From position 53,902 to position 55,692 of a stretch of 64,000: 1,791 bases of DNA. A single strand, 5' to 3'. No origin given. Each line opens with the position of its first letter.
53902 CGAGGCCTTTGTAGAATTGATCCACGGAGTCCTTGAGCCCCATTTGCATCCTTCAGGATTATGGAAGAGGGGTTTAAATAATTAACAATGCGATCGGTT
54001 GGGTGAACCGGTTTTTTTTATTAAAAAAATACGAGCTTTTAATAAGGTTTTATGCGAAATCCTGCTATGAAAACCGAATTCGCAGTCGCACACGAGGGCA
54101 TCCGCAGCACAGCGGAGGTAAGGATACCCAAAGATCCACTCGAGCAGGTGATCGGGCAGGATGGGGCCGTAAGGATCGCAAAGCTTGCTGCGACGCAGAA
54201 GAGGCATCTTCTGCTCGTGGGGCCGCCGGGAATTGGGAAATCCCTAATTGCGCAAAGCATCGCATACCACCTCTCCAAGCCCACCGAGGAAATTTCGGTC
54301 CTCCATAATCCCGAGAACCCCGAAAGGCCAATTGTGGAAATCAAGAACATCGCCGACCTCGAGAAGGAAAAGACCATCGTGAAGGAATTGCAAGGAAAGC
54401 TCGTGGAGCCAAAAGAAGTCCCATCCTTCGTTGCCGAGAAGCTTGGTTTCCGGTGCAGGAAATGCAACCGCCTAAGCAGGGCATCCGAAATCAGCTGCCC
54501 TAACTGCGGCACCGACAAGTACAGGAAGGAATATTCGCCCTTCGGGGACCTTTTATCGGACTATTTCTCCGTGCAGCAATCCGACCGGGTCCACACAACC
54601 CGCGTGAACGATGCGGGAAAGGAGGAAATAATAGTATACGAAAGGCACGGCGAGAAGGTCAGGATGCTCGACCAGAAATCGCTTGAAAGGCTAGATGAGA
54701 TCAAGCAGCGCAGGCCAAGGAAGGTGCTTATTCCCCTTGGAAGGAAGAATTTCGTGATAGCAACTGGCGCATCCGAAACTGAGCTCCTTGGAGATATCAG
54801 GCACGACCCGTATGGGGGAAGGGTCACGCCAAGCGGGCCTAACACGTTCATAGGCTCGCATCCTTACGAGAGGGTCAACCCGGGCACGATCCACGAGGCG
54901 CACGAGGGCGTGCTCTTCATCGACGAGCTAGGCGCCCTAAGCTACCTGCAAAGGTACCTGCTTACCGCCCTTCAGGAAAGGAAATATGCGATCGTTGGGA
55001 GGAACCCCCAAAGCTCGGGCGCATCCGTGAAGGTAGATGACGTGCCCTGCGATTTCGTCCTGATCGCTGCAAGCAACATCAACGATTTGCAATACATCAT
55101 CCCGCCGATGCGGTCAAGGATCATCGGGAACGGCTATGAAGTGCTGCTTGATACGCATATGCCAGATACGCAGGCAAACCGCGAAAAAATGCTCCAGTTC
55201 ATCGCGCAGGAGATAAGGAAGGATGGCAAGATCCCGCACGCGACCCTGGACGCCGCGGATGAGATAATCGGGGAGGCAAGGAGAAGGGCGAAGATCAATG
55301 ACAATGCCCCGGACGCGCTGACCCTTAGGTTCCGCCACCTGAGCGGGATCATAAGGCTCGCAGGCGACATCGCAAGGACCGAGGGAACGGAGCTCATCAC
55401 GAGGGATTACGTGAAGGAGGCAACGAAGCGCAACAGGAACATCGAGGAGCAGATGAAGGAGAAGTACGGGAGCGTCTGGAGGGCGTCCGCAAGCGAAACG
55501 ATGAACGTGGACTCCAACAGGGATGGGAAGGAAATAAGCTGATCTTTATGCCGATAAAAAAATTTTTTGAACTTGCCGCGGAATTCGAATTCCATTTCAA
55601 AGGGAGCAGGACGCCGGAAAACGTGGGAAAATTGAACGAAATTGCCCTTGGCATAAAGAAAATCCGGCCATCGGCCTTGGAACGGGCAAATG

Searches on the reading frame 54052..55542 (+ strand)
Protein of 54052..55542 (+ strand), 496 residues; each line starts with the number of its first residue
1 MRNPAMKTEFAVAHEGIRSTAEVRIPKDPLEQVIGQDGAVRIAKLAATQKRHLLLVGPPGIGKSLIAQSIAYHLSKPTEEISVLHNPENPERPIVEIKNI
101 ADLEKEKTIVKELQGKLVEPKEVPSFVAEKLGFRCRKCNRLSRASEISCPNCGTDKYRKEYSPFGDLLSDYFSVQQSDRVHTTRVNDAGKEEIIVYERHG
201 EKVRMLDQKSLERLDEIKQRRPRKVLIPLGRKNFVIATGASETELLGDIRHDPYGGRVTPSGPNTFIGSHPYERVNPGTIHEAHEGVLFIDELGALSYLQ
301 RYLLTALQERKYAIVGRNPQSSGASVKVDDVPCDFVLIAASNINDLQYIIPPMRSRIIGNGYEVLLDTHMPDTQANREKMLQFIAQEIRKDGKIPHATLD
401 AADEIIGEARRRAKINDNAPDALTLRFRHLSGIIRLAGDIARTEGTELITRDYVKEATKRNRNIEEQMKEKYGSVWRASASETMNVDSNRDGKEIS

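Call 36: search_protein_families(library=pfam, proteins=[window:54052-55542:+], max_evalue=0.001)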
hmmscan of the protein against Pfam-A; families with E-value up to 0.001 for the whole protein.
window:54052-55542:+ (496 aa): 10 families
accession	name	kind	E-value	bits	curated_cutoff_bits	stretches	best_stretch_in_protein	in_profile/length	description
PF01078.27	Mg_chelatase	-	8.8e-15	55.1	20.3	2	30-80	2-52/207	Magnesium chelatase, subunit ChlI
PF00158.32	Sigma54_activat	-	1.8e-11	44.5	20.2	1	276-320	85-130/168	Sigma-54 interaction domain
PF07728.20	AAA_5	-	4.5e-09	36.9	22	1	52-81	1-31/139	AAA domain (dynein-related subfamily)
PF00004.35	AAA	-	7.2e-07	30.2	21.2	1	53-83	1-31/131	ATPase family associated with various cellular activities (AAA)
PF20720.3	nSTAND3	-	2.1e-06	27.9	27.2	1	40-92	7-59/155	Novel STAND NTPase 3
PF05496.18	RuvB_N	-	1.1e-05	25.7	27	0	41-77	24-60/159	Holliday junction DNA helicase RuvB P-loop domain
PF20030.5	bpMoxR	-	4.5e-05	23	27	1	31-75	12-56/205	MoxR domain in the MoxR-vWA-beta-propeller ternary systems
PF13191.12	AAA_16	-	9.8e-05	23.3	32.6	0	46-77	20-51/167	AAA ATPase domain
PF17855.7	MCM_lid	-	0.00039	21.3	27.4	1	409-459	33-81/87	MCM AAA-lid domain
PF13245.12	AAA_19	-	0.00086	19.9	25.1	0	46-80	7-41/134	AAA domain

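Call 44: search_protein_families(library=ncbifam, proteins=[window:54052-55542:+], max_evalue=0.00001)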
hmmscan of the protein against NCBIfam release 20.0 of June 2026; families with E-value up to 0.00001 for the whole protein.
window:54052-55542:+ (496 aa): 9 families
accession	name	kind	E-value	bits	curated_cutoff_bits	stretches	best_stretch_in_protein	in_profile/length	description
TIGR00764.1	lon_rel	equivalog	2.5e-101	340.1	516.6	2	231-472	171-402/608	ATP-dependent protease LonB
NF038308.1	RNA_repair_RtcR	equivalog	9.2e-13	47.9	650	1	277-342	271-327/530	RNA repair transcriptional activator RtcR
TIGR02903.1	spore_lon_C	equivalog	4e-12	45.4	678.8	0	277-359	258-347/615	Lon family ATP-dependent protease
TIGR00368.1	TIGR00368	hypoth_equivalog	6e-11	41.6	362.4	0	27-74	188-235/499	YifB family Mg chelatase-like AAA ATPase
NF007365.0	PRK09862.1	equivalog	4.4e-09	35.4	530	0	23-74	183-234/506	YifB family Mg chelatase-like AAA ATPase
TIGR02902.1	spore_lonB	equivalog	6.9e-09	34.8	723.3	0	275-366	166-264/531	ATP-dependent protease LonB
NF008469.0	PRK11361.1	equivalog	3.8e-07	29.2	714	0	278-319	231-273/461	acetoacetate metabolism transcriptional regulator AtoC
TIGR00635.1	ruvB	equivalog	1.6e-06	27.4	299.05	0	40-77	20-57/305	Holliday junction branch migration DNA helicase RuvB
NF000868.0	PRK00080.1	equivalog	9.3e-06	24.7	282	0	41-76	42-77/330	Holliday junction branch migration DNA helicase RuvB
